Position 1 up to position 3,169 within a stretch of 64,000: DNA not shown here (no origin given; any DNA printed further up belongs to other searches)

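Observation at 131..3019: HD + Hsp90-like ATPase fusion: candidate anti-phage/conflict protein inserted next to ahcY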

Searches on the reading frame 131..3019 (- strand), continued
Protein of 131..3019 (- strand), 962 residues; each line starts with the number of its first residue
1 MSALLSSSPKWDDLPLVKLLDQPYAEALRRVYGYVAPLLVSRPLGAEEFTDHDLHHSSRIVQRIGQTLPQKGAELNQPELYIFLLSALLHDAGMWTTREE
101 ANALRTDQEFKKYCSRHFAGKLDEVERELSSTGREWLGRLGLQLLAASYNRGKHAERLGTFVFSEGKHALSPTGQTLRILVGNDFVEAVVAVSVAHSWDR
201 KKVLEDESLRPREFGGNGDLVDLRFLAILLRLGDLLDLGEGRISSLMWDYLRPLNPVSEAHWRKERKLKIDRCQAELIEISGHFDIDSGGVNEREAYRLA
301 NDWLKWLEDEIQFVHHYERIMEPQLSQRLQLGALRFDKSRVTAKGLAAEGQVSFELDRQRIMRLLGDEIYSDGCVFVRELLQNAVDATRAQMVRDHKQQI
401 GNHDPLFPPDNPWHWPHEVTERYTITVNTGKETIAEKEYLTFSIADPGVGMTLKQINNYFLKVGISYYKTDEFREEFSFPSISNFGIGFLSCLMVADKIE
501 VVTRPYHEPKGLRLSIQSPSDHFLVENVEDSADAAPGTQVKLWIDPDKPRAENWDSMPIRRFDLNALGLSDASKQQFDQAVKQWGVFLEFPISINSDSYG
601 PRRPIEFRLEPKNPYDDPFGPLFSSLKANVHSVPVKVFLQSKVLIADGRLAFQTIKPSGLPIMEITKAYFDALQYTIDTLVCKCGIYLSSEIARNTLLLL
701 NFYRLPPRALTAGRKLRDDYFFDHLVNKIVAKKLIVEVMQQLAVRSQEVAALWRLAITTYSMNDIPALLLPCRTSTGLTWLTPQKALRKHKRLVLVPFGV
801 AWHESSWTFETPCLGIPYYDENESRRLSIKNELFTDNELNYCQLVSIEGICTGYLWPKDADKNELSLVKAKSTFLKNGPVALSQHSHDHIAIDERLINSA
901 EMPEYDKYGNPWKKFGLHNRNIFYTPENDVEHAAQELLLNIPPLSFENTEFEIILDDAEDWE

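Call 66: search_protein_families(library=pfam, proteins=[L005:12795-15467:+, L005:15633-17486:-, L005:6549-8288:+, L005:3848-6394:-, L005:9421-9744:+, L006:6477-9221:-, L006:5166-6434:-, L006:12987-13499:+, L007:9812-15346:+, L007:6820-9801:+], max_evalue=0.001)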
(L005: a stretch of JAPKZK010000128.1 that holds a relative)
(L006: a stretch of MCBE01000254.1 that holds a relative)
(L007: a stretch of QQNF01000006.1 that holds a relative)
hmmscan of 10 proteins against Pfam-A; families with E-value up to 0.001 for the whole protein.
L005:12795-15467:+ (890 aa): 8 families
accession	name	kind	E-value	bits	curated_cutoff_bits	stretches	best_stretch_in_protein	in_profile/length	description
PF05729.18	NACHT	-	8.6e-11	42.4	26.7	1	119-284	2-163/167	NACHT domain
PF00805.28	Pentapeptide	-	5.1e-10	39.2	20.2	2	544-576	8-40/40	Pentapeptide repeats (8 copies)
PF25173.1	Beta-prop_WDR3_1st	-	4.3e-05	23.7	154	0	734-839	2-97/184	WDR3 first beta-propeller domain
PF00400.38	WD40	-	4.9e-05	24.2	27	0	811-839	10-37/39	WD domain, G-beta repeat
PF13599.13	Pentapeptide_4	-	8.5e-05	23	38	1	548-591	27-70/78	Pentapeptide repeat region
PF13576.12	Pentapeptide_3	-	0.00056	20.5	27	1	545-587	2-47/48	Pentapeptide repeats (9 copies)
PF20703.3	nSTAND1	-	0.00078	19.6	27.1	0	113-290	29-205/379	Novel STAND NTPase 1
PF24883.2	NPHP3_N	-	0.00098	19.8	24.8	0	194-244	121-164/164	Nephrocystin 3, N-terminal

L005:15633-17486:- (617 aa): 2 families
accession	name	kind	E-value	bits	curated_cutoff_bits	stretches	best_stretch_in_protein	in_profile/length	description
PF09820.16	AAA-ATPase_like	-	3.5e-53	180.8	26.1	1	32-257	1-201/201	Predicted AAA-ATPase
PF08011.17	PDDEXK_9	-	1.3e-16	60.9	25.5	1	499-613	2-104/105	PD-(D/E)XK nuclease superfamily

L005:6549-8288:+ (579 aa): 2 families
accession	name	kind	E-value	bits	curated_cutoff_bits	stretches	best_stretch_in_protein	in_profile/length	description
PF09820.16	AAA-ATPase_like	-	1.8e-46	159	26.1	1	10-253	2-201/201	Predicted AAA-ATPase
PF08011.17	PDDEXK_9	-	1.1e-20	74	25.5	1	476-578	2-103/105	PD-(D/E)XK nuclease superfamily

L005:3848-6394:- (848 aa): 10 families
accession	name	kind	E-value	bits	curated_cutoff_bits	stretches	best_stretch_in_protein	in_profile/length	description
PF17760.6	UvrA_inter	-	7.6e-26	90.6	23.3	1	142-247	2-107/109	UvrA interaction domain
PF00005.33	ABC_tran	-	5e-16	60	25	0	25-52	1-28/137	ABC transporter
PF13304.12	AAA_21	-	8.7e-12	46.1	27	1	737-796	244-303/304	AAA domain, putative AbiEii toxin, Type IV TA system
PF02463.25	SMC_N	-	3.4e-10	40.2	40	0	13-457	3-209/220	RecF/RecN/SMC N terminal domain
PF13555.12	AAA_29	-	8.4e-08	32.3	27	0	525-553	15-42/61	P-loop containing region of AAA domain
PF20703.3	nSTAND1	-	2.5e-07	31.1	27.1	0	20-52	18-50/379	Novel STAND NTPase 1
PF13191.12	AAA_16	-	1.6e-05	25.9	32.6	0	36-75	25-63/167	AAA ATPase domain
PF00684.25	DnaJ_CXXCXGXG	-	3.5e-05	24.4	32.7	0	284-315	1-28/65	DnaJ central domain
PF09848.15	SLFN-g3_helicase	-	0.00041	20.2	24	0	35-61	1-29/354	Schlafen group 3, DNA/RNA helicase domain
PF03193.22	RsgA_GTPase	-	0.00062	20.1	30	0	21-52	93-123/174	RsgA GTPase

L005:9421-9744:+ (107 aa): 3 families
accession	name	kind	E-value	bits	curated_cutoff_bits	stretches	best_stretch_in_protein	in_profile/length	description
PF01909.29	NTP_transf_2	-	4.4e-14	53.1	21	1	10-79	2-73/93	Nucleotidyltransferase domain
PF18765.7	Polbeta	-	7.2e-07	29.7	26.9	1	25-65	15-52/93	Polymerase beta, Nucleotidyltransferase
PF20879.2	SidM_N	-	5.1e-05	23.1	27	1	19-63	55-99/285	SidM, N-terminal domain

L006:6477-9221:- (914 aa): 9 families
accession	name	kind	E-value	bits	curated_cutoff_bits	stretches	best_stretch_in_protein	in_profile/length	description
PF13646.12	HEAT_2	-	2.9e-102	335.6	27.7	7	78-161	2-87/88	HEAT repeats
PF03130.22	HEAT_PBS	-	1.2e-56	183.1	20.9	5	91-117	1-27/27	PBS lyase HEAT-like repeat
PF13513.12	HEAT_EZ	-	1.5e-39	134.2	27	2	170-195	30-55/55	HEAT-like repeat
PF02985.28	HEAT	-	2.3e-39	130.1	23.5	0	171-195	3-27/31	HEAT repeat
PF00514.29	Arm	-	6.8e-28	96.2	20.6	0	71-102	8-39/41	Armadillo/beta-catenin-like repeat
PF12717.13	Cnd1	-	2.2e-19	70.5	26.4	1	139-197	23-87/162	non-SMC mitotic condensation complex subunit 1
PF12755.13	Vac14_Fab1_bd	-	6.6e-09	36.7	22.1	0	294-314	29-49/97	Vacuolar 14 Fab1-binding region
PF25786.1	HEAT_GCN1_C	-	1.3e-07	32.2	27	0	170-226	29-94/151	GCN1-like, C-terminal HEAT repeats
PF22646.2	PPP2R1A-like_HEAT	-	3.8e-07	30.9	27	0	194-223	2-31/78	PPP2R1A-like HEAT repeat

L006:5166-6434:- (422 aa): 1 family
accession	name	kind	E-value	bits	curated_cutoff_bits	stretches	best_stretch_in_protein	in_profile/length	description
PF00162.24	PGK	-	2.9e-116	389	27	1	8-410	1-379/379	Phosphoglycerate kinase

L006:12987-13499:+ (170 aa): 1 family
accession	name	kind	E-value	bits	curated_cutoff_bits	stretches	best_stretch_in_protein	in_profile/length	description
PF00892.27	EamA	-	0.0006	20.5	28.2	0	51-80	94-123/135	EamA-like transporter family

L007:9812-15346:+ (1844 aa): 18 families
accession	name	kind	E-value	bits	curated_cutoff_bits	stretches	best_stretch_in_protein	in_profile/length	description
PF13414.12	TPR_11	-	4e-94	308.5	26.8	10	1257-1287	8-38/42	TPR repeat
PF13431.12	TPR_17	-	2.2e-91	293.1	24.4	7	1230-1264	1-34/34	Tetratricopeptide repeat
PF00515.34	TPR_1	-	2.8e-90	293.2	27.8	11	1104-1136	3-34/34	Tetratricopeptide repeat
PF13181.12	TPR_8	-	2.9e-84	270.6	25.7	2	1104-1136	3-34/34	Tetratricopeptide repeat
PF07719.23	TPR_2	-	1.5e-76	246.7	27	3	1105-1136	4-34/34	Tetratricopeptide repeat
PF13428.12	TPR_14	-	3.2e-53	173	23.5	0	1388-1425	7-43/44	Tetratricopeptide repeat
PF13424.12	TPR_12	-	2.1e-48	162.8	30.1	9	1384-1449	5-76/77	Tetratricopeptide repeat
PF13432.12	TPR_16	-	1.3e-46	157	32.7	7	1256-1310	10-63/65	Tetratricopeptide repeat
PF13176.12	TPR_7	-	4.5e-46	151.5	27.9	0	1246-1276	3-34/36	Tetratricopeptide repeat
PF24391.1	HD-CE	-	5.2e-43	148.1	27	1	104-362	2-262/263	HD-CE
PF14559.12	TPR_19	-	5.2e-32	110.4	25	2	1674-1730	3-58/68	Tetratricopeptide repeat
PF13174.12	TPR_6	-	2.2e-27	94.2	26.3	0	1631-1661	4-33/33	Tetratricopeptide repeat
PF10373.15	EST1_DNA_bind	-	3.9e-15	56.6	22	0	1122-1150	1-29/282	Est1 DNA/RNA binding domain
PF23914.1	TPR_CcmH_CycH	-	6.9e-14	52.4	42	0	1652-1730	40-120/158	Cytochrome c-type biogenesis protein H TPR domain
PF12569.14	NatA_aux_su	-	1.7e-09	37.7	33.3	0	1102-1174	37-109/515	N-terminal acetyltransferase A, auxiliary subunit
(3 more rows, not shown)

L007:6820-9801:+ (993 aa): 6 families
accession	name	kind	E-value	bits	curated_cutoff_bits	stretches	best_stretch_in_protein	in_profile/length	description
PF13424.12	TPR_12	-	6.9e-25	87.5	30.1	2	682-744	3-66/77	Tetratricopeptide repeat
PF17874.7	TPR_MalT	-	1.2e-17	64.6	45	2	766-953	42-227/336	MalT-like TPR region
PF13374.12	TPR_10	-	1.5e-14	53.9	27.5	0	887-909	2-24/42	Tetratricopeptide repeat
PF13191.12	AAA_16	-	2.8e-07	31.6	32.6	1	64-178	1-146/167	AAA ATPase domain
PF13176.12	TPR_7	-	3.8e-07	30.1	27.9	0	889-911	1-23/36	Tetratricopeptide repeat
PF13401.12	AAA_22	-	0.00013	22.7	27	1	85-174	6-94/130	AAA domain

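Call 72: search_dna_similar(query=window:131-3019:-, collection=plasmids, mode=protein, max_rows=25)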
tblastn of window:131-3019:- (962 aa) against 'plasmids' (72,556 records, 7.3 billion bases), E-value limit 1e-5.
Records with a match: 48; places in all: 50; records where one place covers at least 80% of the query: 0.
Best place of each record, by identity: <60% 48.
By first word of the organism name: Streptomyces 8; Rhizobium 5; Novosphingobium 4; Sinorhizobium 3; Prevotella 3; Leptospira 2; Streptantibioticus 2; Neorhizobium 2; Bosea 2; Listeria 2; and 15 more.
By predicted mobility (MOB-suite, as given by PLSDB): non-mobilizable 32; conjugative 10; mobilizable 6.
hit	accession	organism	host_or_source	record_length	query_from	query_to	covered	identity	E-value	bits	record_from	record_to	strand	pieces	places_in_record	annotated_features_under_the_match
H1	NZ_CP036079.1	Bacillus mycoides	cell culture,soil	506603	261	557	31%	23.7%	1e-15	90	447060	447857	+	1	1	ATP-binding protein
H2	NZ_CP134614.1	Streptomyces sp. ITFR-6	Ips typographus,whole organism,Ips ...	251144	354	597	25%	27.5%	1e-7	64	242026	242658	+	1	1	htpG: molecular chaperone HtpG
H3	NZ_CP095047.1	Hymenobacter cellulosilyticus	single cell,air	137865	272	542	28%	24.7%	9e-6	58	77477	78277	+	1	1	ATP-binding protein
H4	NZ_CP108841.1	Streptomyces chartreusis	-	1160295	353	605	26%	26.3%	3e-11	76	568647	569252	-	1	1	none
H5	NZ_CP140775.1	Streptomyces goshikiensis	cell culture,soil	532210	354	597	25%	27.2%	1e-7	64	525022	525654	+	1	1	htpG: molecular chaperone HtpG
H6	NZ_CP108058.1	Streptomyces goshikiensis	-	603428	354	597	25%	27.2%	1e-7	64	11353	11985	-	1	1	htpG: molecular chaperone HtpG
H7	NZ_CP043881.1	Leptospira interrogans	Homo sapiens,cell culture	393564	343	599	27%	25.3%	7e-8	65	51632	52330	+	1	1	htpG: molecular chaperone HtpG | BatD family protein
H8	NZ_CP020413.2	Leptospira interrogans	Homo sapiens,human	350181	343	599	27%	24.9%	4e-7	62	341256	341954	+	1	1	htpG: molecular chaperone HtpG | BatD family protein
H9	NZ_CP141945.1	Novosphingobium sp. RL4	Rheum palmatum L.,Single ...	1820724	330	555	23%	28.2%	7e-10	71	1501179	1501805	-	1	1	none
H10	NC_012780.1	[Eubacterium] eligens ATCC 27750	-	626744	293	547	27%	24.8%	1e-11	77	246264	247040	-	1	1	ATP-binding protein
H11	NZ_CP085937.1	Lachnospira eligens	-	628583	293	547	27%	24.8%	1e-11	77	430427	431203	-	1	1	ATP-binding protein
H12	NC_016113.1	Streptantibioticus cattleyicolor NRRL 8057 = DSM 46488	-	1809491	354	604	26%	24.9%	3e-8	66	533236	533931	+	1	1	none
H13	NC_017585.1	Streptantibioticus cattleyicolor NRRL 8057 = DSM 46488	-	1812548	354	604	26%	24.9%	3e-8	66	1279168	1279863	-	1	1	none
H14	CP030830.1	Neorhizobium sp. NCHU2750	Rosa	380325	333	561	24%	27.1%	2e-7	63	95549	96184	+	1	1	htpG: molecular chaperone HtpG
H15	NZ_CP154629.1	Acetoanaerobium noterae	cell culture,Sludge of a digestion ...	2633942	344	595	26%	24.6%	5e-11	75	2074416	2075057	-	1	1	none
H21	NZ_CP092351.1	Rhizobium sp. C104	Cell culture,nodule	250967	351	561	22%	28.1%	3e-7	62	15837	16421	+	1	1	htpG: molecular chaperone HtpG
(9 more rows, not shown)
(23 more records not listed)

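Call 73: search_dna_similar(query=window:131-3019:-, collection=phages, mode=protein, max_rows=15)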
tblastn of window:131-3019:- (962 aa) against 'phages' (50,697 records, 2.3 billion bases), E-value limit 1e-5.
Records with a match: 22; places in all: 22; records where one place covers at least 80% of the query: 0.
Best place of each record, by identity: <60% 22.
By first word of the organism name: Prevotella 15; Bacteriophage 4; Listeria 2; Salmonella 1.
By host as written in the record: Prevotella sp. 15; - 4; Listeria monocytogenes 2; Homo sapiens 1.
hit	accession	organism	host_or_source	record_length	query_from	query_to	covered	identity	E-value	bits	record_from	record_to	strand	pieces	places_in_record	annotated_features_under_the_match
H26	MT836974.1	Bacteriophage sp.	human fecal samples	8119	354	684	34%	23.6%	2e-8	65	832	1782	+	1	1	record has no annotation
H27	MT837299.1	Bacteriophage sp.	human fecal samples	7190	302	518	23%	26.2%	4e-8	64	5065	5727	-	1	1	record has no annotation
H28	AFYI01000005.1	Salmonella enterica subsp. enterica serovar Infantis str. ...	Homo sapiens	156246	348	542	20%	27.9%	5e-8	64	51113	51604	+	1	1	hypothetical protein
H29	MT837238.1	Bacteriophage sp.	human fecal samples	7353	359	547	20%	28.6%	3e-12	77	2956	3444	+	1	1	record has no annotation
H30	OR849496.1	Listeria phage LM 4-14-1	Listeria monocytogenes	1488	354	547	20%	26.7%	5e-8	62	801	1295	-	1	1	record has no annotation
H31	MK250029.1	Prevotella phage Lak-C1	Prevotella sp.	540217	361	544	19%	27.8%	3e-9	67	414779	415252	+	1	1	record has no annotation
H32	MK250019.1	Prevotella phage Lak-A2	Prevotella sp.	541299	361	544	19%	27.8%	3e-9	67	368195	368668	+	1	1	record has no annotation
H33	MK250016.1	Prevotella phage Lak-A1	Prevotella sp.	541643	361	544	19%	27.8%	3e-9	67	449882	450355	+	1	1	record has no annotation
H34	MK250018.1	Prevotella phage Lak-A1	Prevotella sp.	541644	361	544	19%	27.8%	3e-9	67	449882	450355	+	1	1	record has no annotation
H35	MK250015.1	Prevotella phage Lak-A1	Prevotella sp.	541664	361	544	19%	27.8%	3e-9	67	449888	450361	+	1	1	record has no annotation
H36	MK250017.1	Prevotella phage Lak-A1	Prevotella sp.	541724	361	544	19%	27.8%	3e-9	67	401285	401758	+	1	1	record has no annotation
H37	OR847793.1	Listeria phage LM 4-11-1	Listeria monocytogenes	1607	361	547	19%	27.1%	2e-7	61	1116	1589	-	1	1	record has no annotation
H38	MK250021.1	Prevotella phage Lak-B2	Prevotella sp.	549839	361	544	19%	27.3%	5e-9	67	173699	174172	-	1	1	record has no annotation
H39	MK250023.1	Prevotella phage Lak-B4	Prevotella sp.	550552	361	544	19%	27.3%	5e-9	67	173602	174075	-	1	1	record has no annotation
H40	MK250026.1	Prevotella phage Lak-B7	Prevotella sp.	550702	361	544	19%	27.3%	5e-9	67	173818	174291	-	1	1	record has no annotation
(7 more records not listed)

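Call 74: find_encoding_contigs(protein=P0006, flank=10000, max_places=2)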
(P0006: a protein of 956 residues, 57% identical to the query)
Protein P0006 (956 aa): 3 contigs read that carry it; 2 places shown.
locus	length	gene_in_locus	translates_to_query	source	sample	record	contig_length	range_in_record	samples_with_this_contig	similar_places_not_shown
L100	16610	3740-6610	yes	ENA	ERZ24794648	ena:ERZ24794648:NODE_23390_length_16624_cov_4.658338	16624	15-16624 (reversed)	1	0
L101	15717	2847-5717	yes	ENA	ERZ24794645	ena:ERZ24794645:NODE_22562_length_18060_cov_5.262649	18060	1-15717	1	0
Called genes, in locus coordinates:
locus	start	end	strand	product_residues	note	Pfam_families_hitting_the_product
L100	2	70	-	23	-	?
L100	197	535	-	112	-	PF18936:DUF5684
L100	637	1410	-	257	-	PF02578:Cu-oxidase_4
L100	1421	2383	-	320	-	PF08240:ADH_N, PF16912:Glu_dehyd_C, PF00107:ADH_zinc_N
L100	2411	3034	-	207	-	PF02985:HEAT (faint), PF13646:HEAT_2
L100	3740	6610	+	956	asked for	PF24391:HD-CE, PF13589:HATPase_c_3 (weak)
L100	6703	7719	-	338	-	PF02322:Cyt_bd_oxida_II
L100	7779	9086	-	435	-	PF01654:Cyt_bd_oxida_I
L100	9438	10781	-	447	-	PF00202:Aminotran_3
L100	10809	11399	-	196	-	-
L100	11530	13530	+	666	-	PF20157:Maf_flag10_N (faint), PF01973:MptE-like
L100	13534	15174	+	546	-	PF04055:Radical_SAM, PF13186:SPASM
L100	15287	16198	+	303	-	-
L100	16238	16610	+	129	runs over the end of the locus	?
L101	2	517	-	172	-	?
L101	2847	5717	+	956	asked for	PF24391:HD-CE, PF13589:HATPase_c_3 (weak)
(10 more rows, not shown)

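Call 75: find_encoding_contigs(protein=P0005, flank=10000, max_places=2)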
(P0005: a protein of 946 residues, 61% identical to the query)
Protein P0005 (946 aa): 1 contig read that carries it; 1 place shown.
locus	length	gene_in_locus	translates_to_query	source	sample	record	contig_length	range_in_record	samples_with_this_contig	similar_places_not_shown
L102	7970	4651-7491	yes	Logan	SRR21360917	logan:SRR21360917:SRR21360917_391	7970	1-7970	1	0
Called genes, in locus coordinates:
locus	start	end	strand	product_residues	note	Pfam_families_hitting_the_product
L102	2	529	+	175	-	?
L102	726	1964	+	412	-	-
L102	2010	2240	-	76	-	-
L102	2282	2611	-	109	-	-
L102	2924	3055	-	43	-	-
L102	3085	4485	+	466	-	PF13541:ChlI, PF00158:Sigma54_activat (faint), PF01078:Mg_chelatase, PF07728:AAA_5, PF00493:MCM (weak), PF13335:Mg_chelatase_C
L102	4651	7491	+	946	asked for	PF24391:HD-CE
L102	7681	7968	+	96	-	?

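Call 76: find_encoding_contigs(protein=P0003, flank=10000, max_places=2)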
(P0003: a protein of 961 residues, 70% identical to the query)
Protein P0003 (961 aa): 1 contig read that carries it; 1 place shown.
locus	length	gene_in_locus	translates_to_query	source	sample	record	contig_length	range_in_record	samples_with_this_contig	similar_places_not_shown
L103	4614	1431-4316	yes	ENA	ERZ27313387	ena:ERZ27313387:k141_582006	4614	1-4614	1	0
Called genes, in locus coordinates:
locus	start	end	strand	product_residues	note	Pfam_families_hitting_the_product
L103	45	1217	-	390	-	PF13173:AAA_14, PF13635:DUF4143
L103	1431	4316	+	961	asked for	PF24391:HD-CE, PF13589:HATPase_c_3 (faint)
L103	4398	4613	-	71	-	?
